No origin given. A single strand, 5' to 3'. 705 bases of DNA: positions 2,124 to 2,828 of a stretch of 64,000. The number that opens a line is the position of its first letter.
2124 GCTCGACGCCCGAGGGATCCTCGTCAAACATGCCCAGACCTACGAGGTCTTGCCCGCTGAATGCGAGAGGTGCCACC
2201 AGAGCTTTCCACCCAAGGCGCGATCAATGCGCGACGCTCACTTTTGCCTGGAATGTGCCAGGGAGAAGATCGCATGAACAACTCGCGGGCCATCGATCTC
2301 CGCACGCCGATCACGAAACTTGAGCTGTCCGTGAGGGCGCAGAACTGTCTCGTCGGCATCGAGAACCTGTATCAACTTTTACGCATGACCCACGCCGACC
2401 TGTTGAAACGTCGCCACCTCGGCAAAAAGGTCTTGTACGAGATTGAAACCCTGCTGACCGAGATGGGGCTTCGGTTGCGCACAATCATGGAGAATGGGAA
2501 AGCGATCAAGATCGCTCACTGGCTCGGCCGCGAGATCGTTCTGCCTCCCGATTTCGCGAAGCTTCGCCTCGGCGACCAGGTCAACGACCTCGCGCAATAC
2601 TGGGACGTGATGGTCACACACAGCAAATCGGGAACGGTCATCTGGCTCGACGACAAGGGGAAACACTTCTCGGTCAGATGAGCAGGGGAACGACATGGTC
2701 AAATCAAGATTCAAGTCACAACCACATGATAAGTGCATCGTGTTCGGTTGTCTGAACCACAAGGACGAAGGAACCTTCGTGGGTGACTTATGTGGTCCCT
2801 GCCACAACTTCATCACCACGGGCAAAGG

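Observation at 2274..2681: Stand-alone RNA polymerase alpha-CTD-like protein; with the sigma region-4 protein the phage encodes both activator-docking modules of host RNAP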

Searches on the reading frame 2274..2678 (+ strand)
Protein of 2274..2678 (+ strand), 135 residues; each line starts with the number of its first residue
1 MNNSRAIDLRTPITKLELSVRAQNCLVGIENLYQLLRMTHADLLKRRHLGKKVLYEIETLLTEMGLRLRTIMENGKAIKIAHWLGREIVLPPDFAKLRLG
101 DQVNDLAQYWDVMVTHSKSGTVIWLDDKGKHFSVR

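Call 3: search_protein_families(library=pfam, proteins=[window:2274-2678:+], max_evalue=1)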
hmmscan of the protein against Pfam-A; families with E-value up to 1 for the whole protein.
window:2274-2678:+ (135 aa): 2 families
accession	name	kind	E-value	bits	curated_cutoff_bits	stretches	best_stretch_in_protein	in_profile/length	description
PF03118.21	RNA_pol_A_CTD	-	2.8e-14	53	23.8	1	7-63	9-67/67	Bacterial RNA polymerase, alpha chain C terminal domain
PF14701.12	hDGE_amylase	-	0.074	12.6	27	1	82-118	366-402/439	Glycogen debranching enzyme, glucanotransferase domain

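Call 4: search_protein_families(library=phrogs, proteins=[window:2274-2678:+], max_evalue=0.1)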
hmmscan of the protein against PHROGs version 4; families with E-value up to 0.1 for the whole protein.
window:2274-2678:+ (135 aa): 0 families

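Call 5: search_solved_structures(query=window:2274-2678:+, max_evalue=1, show_alignments=3)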
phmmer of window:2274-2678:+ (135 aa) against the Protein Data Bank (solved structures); distinct sequences matched with E-value up to 1: 45.
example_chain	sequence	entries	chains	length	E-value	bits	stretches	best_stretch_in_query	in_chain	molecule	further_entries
1z3e_B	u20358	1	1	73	6.1e-09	39.2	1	9-69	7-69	DNA-directed RNA polymerase alpha chain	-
3ihq_B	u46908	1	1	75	6.6e-09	39.1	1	9-69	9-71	DNA-directed RNA polymerase subunit alpha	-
3gfk_B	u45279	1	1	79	7.9e-09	38.8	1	9-69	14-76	DNA-directed RNA polymerase subunit alpha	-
1xs9_D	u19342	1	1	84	2.2e-08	37.4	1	10-80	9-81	DNA-directed RNA polymerase alpha chain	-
1lb2_B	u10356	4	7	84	2.3e-08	37.3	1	10-80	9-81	DNA-directed RNA polymerase alpha chain | DNA-directed RNA polymerase subunit alpha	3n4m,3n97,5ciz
3k4g_A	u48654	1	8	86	2.4e-08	37.2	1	10-80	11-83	DNA-directed RNA polymerase subunit alpha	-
1coo_A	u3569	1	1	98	3.6e-08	36.7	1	10-80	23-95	RNA POLYMERASE ALPHA SUBUNIT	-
2jzb_A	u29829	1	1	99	3.7e-08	36.6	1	10-80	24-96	DNA-directed RNA polymerase subunit alpha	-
6b6h_I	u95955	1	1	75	5.3e-08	36.1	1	10-74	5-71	DNA-directed RNA polymerase subunit alpha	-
6j9e_A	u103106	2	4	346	8.7e-08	35.4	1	10-78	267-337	DNA-directed RNA polymerase subunit alpha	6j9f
6wvj_A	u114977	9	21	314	9.8e-08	35.3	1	9-69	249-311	DNA-directed RNA polymerase subunit alpha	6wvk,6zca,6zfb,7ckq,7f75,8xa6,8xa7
7vpd_A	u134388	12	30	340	1.1e-07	35.1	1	5-69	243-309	DNA-directed RNA polymerase subunit alpha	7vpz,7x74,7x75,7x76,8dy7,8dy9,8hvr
7xya_A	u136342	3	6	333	2.3e-07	34.1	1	10-74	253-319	DNA-directed RNA polymerase subunit alpha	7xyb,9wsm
6wmp_B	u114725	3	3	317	2.3e-07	34.1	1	13-74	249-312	DNA-directed RNA polymerase subunit alpha 2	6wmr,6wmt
7f0r_A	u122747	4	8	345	2.4e-07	34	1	10-74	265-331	DNA-directed RNA polymerase subunit alpha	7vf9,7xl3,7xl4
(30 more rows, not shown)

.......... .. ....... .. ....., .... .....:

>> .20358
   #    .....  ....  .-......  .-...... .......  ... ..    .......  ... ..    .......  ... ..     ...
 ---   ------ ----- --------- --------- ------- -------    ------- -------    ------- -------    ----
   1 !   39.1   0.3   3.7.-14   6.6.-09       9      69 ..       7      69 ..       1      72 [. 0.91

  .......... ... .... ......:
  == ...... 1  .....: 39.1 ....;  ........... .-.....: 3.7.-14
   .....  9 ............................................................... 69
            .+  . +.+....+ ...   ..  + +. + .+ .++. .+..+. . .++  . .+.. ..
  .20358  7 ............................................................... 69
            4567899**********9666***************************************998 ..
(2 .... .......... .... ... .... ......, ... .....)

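Call 7: find_homologous_proteins(query=window:2274-2678:+, max_evalue=0.001)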
Query window:2274-2678:+ (135 aa): 7 proteins with E <= 0.001 among 13 candidates.
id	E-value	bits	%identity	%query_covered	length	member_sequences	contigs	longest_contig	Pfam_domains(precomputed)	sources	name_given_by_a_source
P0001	9.5e-84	296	100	100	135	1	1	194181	PF03118.22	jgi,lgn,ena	-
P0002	1.0e-56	208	77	96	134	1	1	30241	PF03118.22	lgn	-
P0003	5.9e-56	206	70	100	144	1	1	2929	PF03118.22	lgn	-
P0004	1.5e-54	201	71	96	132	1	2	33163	PF03118.22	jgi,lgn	-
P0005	7.7e-54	199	71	96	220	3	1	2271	PF03118.22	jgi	jgi:hypothetical protein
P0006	4.2e-7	48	48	44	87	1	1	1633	PF03118.22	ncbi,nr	ncbi:MAG TPA: DNA-directed RNA polymerase subunit alpha C-terminal domain-containing protein, partia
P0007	8.8e-7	47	50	41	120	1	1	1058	PF03118.22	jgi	jgi:DNA-directed RNA polymerase subunit alpha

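Call 10: find_encoding_contigs(protein=P0001, flank=10000, max_places=4)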
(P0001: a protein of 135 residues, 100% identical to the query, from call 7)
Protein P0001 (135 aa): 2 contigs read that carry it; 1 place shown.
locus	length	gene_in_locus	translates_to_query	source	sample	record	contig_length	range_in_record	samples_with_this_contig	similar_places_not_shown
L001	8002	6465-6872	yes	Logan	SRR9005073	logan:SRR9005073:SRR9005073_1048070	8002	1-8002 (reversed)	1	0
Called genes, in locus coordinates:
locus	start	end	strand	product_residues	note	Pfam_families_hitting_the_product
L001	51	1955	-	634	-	PF07282:Cas12f1-like_TNB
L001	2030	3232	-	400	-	PF26125:AcrVA2-like (weak)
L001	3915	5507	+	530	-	PF05731:TROVE, PF25045:vWA_Ro60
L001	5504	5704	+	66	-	-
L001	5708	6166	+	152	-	-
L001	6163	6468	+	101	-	-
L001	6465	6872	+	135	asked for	PF03118:RNA_pol_A_CTD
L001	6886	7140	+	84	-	-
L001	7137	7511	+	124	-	-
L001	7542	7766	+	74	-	-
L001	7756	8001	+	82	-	?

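Call 12: find_encoding_contigs(protein=P0002, flank=10000, max_places=3)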
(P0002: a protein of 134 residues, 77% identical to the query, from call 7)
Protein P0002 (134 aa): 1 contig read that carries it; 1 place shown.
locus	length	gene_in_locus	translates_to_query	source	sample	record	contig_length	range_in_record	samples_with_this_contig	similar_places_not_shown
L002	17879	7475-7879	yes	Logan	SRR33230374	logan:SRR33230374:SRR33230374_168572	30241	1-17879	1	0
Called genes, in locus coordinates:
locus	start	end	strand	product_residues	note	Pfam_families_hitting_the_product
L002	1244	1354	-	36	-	-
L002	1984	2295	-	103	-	-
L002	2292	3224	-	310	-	-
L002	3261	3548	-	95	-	-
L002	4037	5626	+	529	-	PF05731:TROVE, PF25045:vWA_Ro60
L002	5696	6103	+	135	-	-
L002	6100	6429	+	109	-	-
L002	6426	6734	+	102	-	-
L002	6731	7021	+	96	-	-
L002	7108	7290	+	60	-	-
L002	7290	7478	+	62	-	-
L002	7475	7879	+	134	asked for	PF03118:RNA_pol_A_CTD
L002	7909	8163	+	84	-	-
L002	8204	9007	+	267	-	-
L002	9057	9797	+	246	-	-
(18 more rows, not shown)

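Call 13: find_encoding_contigs(protein=P0004, flank=10000, max_places=3)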
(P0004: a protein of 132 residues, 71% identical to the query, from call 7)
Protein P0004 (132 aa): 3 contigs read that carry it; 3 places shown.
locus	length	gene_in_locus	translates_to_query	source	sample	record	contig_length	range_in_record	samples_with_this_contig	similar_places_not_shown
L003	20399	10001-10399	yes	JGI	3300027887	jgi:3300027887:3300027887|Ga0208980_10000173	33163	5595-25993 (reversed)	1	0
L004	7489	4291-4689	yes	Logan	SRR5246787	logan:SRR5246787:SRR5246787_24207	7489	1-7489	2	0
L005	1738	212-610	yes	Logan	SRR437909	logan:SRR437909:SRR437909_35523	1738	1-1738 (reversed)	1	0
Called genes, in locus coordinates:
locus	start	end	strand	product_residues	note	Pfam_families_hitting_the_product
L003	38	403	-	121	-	-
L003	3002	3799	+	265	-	PF04055:Radical_SAM (weak)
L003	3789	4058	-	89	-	-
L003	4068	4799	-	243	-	PF26991:DUF8317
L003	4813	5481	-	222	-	-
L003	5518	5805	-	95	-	-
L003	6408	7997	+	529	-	PF05731:TROVE, PF25045:vWA_Ro60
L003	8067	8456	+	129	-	-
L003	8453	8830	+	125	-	-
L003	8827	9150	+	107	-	-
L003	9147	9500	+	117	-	-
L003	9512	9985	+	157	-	PF03118:RNA_pol_A_CTD (weak)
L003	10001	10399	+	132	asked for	PF03118:RNA_pol_A_CTD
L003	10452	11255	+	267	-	-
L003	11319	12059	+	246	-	-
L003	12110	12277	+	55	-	-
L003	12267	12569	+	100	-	-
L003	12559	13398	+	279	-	PF13672:PP2C_2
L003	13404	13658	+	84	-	-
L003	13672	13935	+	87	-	-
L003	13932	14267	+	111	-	-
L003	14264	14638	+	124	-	-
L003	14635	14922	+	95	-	-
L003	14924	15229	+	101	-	-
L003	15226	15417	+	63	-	-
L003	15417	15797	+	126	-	-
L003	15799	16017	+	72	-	-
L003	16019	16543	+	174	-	-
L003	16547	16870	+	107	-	-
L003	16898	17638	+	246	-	-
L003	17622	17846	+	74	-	-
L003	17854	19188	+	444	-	PF04545:Sigma70_r4 (weak)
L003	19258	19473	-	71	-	-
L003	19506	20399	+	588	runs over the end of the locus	-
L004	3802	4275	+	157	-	PF03118:RNA_pol_A_CTD (weak)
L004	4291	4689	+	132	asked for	PF03118:RNA_pol_A_CTD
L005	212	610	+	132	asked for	PF03118:RNA_pol_A_CTD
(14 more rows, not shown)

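Call 27: predict_structure(alignment_id=A2)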
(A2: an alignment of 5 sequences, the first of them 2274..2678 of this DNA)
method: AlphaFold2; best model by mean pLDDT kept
length: 135 residues; sequences in the alignment: 5
mean_pLDDT: 44.8   pTM: 0.38
mean pLDDT of the five models: 44.8, 43.7, 42.0, 41.5, 39.3
residues with pLDDT >= 90: 0; 70-90: 0; 50-70: 48; < 50: 87
segments of 3 or more residues with pLDDT < 50: 1-16, 65-95, 97-100, 102-135
pLDDT, mean of each block of 10 residues (from residue 1): 36 47 54 57 58 62 49 35 34 46 47 35 31 31
secondary structure, 60 per line:
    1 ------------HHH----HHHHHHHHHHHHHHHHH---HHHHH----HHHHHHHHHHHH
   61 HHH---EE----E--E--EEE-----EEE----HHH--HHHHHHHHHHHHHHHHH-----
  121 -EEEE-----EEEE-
elements in order: H20-36 H40-44 H49-63 E79-81 E87-89 H99-115 E122-125 E131-134

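Call 28: search_protein_representatives(alignment_id=A2)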
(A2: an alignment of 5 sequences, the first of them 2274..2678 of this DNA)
Query: 5 sequences, 134 profile positions. Proteins with E-value up to 0.001 (for the whole library): 2933; up to 1e-10: 222; up to 1e-30: 2. The best 150 are listed.
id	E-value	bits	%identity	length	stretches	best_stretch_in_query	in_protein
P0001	4.3e-75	266.3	-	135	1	1-134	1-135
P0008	4.1e-31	123.9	-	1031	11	8-72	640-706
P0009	3.5e-25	104.7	-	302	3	5-72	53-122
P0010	8.6e-24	100.2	-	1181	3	11-87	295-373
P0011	1.1e-23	99.9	-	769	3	8-98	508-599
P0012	2.7e-23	98.6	-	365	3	8-73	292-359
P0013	1.1e-22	96.7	-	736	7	8-76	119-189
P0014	8.4e-21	90.5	-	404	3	8-95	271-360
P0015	3.7e-20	88.4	-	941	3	9-73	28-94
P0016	4.2e-20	88.3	-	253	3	7-69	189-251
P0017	4.2e-20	88.2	-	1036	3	7-81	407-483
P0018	1.6e-19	86.4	-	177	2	4-73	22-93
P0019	6.2e-19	84.5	-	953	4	6-74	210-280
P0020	7.4e-19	84.2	-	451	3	7-79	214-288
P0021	5.2e-17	78.2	-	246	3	9-71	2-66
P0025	2.4e-16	76.1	-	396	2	10-70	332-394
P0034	1.3e-15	73.7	-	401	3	12-72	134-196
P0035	1.4e-15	73.7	-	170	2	8-77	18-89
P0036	1.5e-15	73.6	-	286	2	7-69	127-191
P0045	3.8e-15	72.2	-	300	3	8-70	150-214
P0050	5.6e-15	71.7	-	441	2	8-77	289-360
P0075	6.7e-14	68.2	-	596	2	3-78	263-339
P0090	2.1e-13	66.6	-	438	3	8-73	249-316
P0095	2.5e-13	66.3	-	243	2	7-70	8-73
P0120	9.8e-13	64.4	-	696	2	8-72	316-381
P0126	1.4e-12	63.9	-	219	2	8-72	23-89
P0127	1.5e-12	63.8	-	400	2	8-72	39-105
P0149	6.5e-12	61.7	-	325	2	3-68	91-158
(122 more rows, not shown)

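Call 29: search_protein_families(library=pfam, proteins=[P0008, P0009, P0018, P0035, P0050, P0010, P0016, P0021, P0095, P0126], max_evalue=0.001)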
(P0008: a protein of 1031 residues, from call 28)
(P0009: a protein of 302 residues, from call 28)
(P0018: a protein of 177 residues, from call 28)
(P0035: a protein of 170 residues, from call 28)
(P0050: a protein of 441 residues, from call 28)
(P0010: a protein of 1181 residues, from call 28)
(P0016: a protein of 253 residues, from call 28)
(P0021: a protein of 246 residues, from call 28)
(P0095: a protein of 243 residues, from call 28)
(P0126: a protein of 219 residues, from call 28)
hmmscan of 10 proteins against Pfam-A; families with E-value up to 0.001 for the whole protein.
P0008 (1031 aa): 6 families
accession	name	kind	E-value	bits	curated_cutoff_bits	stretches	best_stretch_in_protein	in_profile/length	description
PF03118.21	RNA_pol_A_CTD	-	5.8e-139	452.4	23.8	11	636-695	7-66/67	Bacterial RNA polymerase, alpha chain C terminal domain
PF22993.4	SAM_EPH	-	7.2e-20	70.9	27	0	490-521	14-45/60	Ephrin receptor 1 SAM domain-like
PF14520.12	HHH_5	-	2.7e-11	44.2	27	0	718-760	14-55/57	Helix-hairpin-helix domain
PF02037.33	SAP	-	5.9e-08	32.6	23.9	0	597-615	2-20/37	SAP domain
PF11319.13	VasI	-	0.00078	19.6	26.5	0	383-406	135-158/184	Type VI secretion system VasI, EvfG, VC_A0118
PF12826.13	HHH_2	-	0.00088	19.8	27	0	730-758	25-53/64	Helix-hairpin-helix motif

P0009 (302 aa): 3 families
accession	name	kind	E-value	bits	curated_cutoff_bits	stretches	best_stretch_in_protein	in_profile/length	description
PF03118.21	RNA_pol_A_CTD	-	3.5e-56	187.3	23.8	3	52-111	7-66/67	Bacterial RNA polymerase, alpha chain C terminal domain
PF14520.12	HHH_5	-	1.3e-05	26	27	0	75-110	20-55/57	Helix-hairpin-helix domain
PF14229.12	DUF4332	-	0.00025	21.6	23.2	0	61-95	57-91/122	Domain of unknown function (DUF4332)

P0018 (177 aa): 4 families
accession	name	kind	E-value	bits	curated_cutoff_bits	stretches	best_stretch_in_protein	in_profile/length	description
PF03118.21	RNA_pol_A_CTD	-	1.4e-43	146.8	23.8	2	25-80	10-65/67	Bacterial RNA polymerase, alpha chain C terminal domain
PF22993.4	SAM_EPH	-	5.1e-06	26.6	27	0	43-65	23-45/60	Ephrin receptor 1 SAM domain-like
PF21794.3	RAD51D_N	-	6e-06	26.8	27.3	0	35-81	12-58/60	RAD51D, N-terminal domain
PF14229.12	DUF4332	-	6.6e-05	23.5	23.2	0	117-141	59-83/122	Domain of unknown function (DUF4332)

P0035 (170 aa): 2 families
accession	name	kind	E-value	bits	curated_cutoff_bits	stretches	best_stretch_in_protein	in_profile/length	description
PF03118.21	RNA_pol_A_CTD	-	2e-45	152.8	23.8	2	101-161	7-67/67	Bacterial RNA polymerase, alpha chain C terminal domain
PF22993.4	SAM_EPH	-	0.00074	19.6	27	0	123-143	24-44/60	Ephrin receptor 1 SAM domain-like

P0050 (441 aa): 20 families
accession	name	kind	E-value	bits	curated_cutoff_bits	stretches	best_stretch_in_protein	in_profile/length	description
PF03118.21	RNA_pol_A_CTD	-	4e-43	145.4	23.8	2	284-344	6-66/67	Bacterial RNA polymerase, alpha chain C terminal domain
PF07719.23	TPR_2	-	5.5e-27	92.1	27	3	225-256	3-34/34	Tetratricopeptide repeat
PF00515.34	TPR_1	-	1.4e-26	91.6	27.8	3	224-256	2-34/34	Tetratricopeptide repeat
PF13181.12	TPR_8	-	4.2e-20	70.6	25.7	1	224-255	2-33/34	Tetratricopeptide repeat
PF13432.12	TPR_16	-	7.6e-18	65.1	32.7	2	126-187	3-63/65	Tetratricopeptide repeat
PF13174.12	TPR_6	-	8.7e-15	54.7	26.3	1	225-255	2-32/33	Tetratricopeptide repeat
PF13428.12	TPR_14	-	1.6e-14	53.4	23.5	1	156-196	2-42/44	Tetratricopeptide repeat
PF13424.12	TPR_12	-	3.5e-14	53.2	30.1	2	194-252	8-74/77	Tetratricopeptide repeat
PF13414.12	TPR_11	-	2.3e-13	50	26.8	0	238-262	9-33/42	TPR repeat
PF13431.12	TPR_17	-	6.4e-13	48.3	24.4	0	177-209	1-33/34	Tetratricopeptide repeat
PF13176.12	TPR_7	-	6.1e-12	45.1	27.9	1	225-253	1-29/36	Tetratricopeptide repeat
PF14559.12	TPR_19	-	2.8e-08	34.4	25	1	167-215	3-51/68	Tetratricopeptide repeat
PF23914.1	TPR_CcmH_CycH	-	3.1e-08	34.1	42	1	152-256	47-154/158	Cytochrome c-type biogenesis protein H TPR domain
PF12895.13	ANAPC3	-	3.5e-08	34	27.2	1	169-248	3-81/82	Anaphase-promoting complex, cyclosome, subunit 3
PF13371.12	TPR_9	-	5.4e-08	33.2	35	1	199-260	5-66/73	Tetratricopeptide repeat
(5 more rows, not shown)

P0010 (1181 aa): 2 families
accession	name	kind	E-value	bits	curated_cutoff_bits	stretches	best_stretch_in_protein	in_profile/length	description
PF03118.21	RNA_pol_A_CTD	-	9.5e-54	179.5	23.8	3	181-241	6-66/67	Bacterial RNA polymerase, alpha chain C terminal domain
PF04545.22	Sigma70_r4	-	3.3e-12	46.2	24.1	1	484-532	5-49/50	Sigma-70, region 4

P0016 (253 aa): 4 families
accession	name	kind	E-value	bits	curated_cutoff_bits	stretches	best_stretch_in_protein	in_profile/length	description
PF03118.21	RNA_pol_A_CTD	-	1.2e-37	127.9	23.8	3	24-83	7-66/67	Bacterial RNA polymerase, alpha chain C terminal domain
PF14520.12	HHH_5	-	3.1e-07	31.2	27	0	206-241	18-54/57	Helix-hairpin-helix domain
PF12826.13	HHH_2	-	8.1e-05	23.1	27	0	205-243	18-56/64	Helix-hairpin-helix motif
PF00633.29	HHH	-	0.00092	19.4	24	0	212-240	1-29/30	Helix-hairpin-helix motif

P0021 (246 aa): 4 families
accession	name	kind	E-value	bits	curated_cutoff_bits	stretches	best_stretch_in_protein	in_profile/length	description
PF03118.21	RNA_pol_A_CTD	-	9.3e-54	179.5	23.8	3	2-57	12-67/67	Bacterial RNA polymerase, alpha chain C terminal domain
PF14520.12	HHH_5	-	2.8e-08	34.5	27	0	13-57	14-57/57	Helix-hairpin-helix domain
PF21999.2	IMS_HHH_1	-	1.3e-06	29.2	27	0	9-47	5-41/53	DNA polymerase-iota, thumb domain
PF05298.16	Bombinin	-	0.00047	20.3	21.4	0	107-145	21-59/141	Bombinin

P0095 (243 aa): 1 family
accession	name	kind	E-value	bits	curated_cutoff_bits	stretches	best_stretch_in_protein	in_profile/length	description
PF03118.21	RNA_pol_A_CTD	-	1.5e-40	137.2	23.8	2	133-195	4-66/67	Bacterial RNA polymerase, alpha chain C terminal domain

P0126 (219 aa): 1 family
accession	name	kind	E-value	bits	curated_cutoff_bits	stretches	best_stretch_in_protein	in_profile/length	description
PF03118.21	RNA_pol_A_CTD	-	4.2e-39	132.5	23.8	2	15-78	3-66/67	Bacterial RNA polymerase, alpha chain C terminal domain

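Call 30: list_cluster_members(proteins=[P0009, P0018, P0035, P0050, P0016, P0021, P0095, P0126, P0008, P0012])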
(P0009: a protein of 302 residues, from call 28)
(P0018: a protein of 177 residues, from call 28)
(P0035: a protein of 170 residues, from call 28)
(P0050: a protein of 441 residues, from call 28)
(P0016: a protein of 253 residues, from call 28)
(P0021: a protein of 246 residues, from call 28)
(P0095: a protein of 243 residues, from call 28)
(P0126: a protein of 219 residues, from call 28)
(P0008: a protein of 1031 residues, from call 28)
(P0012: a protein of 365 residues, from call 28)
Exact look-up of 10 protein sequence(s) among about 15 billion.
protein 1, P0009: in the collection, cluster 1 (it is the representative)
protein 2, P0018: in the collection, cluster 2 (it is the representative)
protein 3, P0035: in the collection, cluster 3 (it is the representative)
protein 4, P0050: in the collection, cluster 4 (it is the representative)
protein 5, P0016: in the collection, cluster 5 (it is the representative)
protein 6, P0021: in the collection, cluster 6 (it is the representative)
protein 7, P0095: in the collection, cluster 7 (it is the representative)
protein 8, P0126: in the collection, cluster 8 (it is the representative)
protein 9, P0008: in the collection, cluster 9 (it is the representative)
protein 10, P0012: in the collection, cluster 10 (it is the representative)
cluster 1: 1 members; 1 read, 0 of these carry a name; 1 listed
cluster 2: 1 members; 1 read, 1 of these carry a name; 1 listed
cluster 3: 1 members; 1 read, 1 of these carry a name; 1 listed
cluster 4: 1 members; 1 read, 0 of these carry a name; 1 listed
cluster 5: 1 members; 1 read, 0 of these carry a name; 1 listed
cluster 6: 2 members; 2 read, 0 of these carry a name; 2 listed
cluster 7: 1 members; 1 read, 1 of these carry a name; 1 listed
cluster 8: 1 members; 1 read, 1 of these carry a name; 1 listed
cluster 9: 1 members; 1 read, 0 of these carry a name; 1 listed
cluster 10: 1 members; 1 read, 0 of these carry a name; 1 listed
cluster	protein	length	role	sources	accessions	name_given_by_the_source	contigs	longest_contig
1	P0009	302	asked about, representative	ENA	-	-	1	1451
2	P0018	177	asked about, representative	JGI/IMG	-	DNA-directed RNA polymerase subunit alpha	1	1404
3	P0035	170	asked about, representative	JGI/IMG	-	DNA-directed RNA polymerase subunit alpha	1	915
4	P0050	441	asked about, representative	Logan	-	-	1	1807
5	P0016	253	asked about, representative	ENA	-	-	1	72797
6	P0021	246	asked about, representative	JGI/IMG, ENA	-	-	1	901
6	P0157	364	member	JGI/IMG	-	-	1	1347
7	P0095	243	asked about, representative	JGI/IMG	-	DNA-directed RNA polymerase alpha subunit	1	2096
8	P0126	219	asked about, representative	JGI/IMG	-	DNA-directed RNA polymerase subunit alpha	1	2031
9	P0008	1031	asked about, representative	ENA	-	-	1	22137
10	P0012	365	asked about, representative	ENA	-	-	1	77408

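Call 31: find_related_loci(query=A2, collection=viral_contigs, flank=10000)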
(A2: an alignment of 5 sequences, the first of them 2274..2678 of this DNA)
Query A2 (135 aa) in viral_contigs; peptide patterns used: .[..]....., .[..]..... (x = any residue, [..] = any of these).
31 stretches matched a pattern, but none encodes a relative of the query by tblastn (E <= 1e-3).

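Call 32: find_related_loci(query=A2, collection=genome_contigs, flank=10000)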
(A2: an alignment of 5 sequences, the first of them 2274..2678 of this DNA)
Query A2 (135 aa) in genome_contigs; peptide patterns used: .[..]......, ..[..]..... (x = any residue, [..] = any of these).
34 stretches matched a pattern, but none encodes a relative of the query by tblastn (E <= 1e-3).
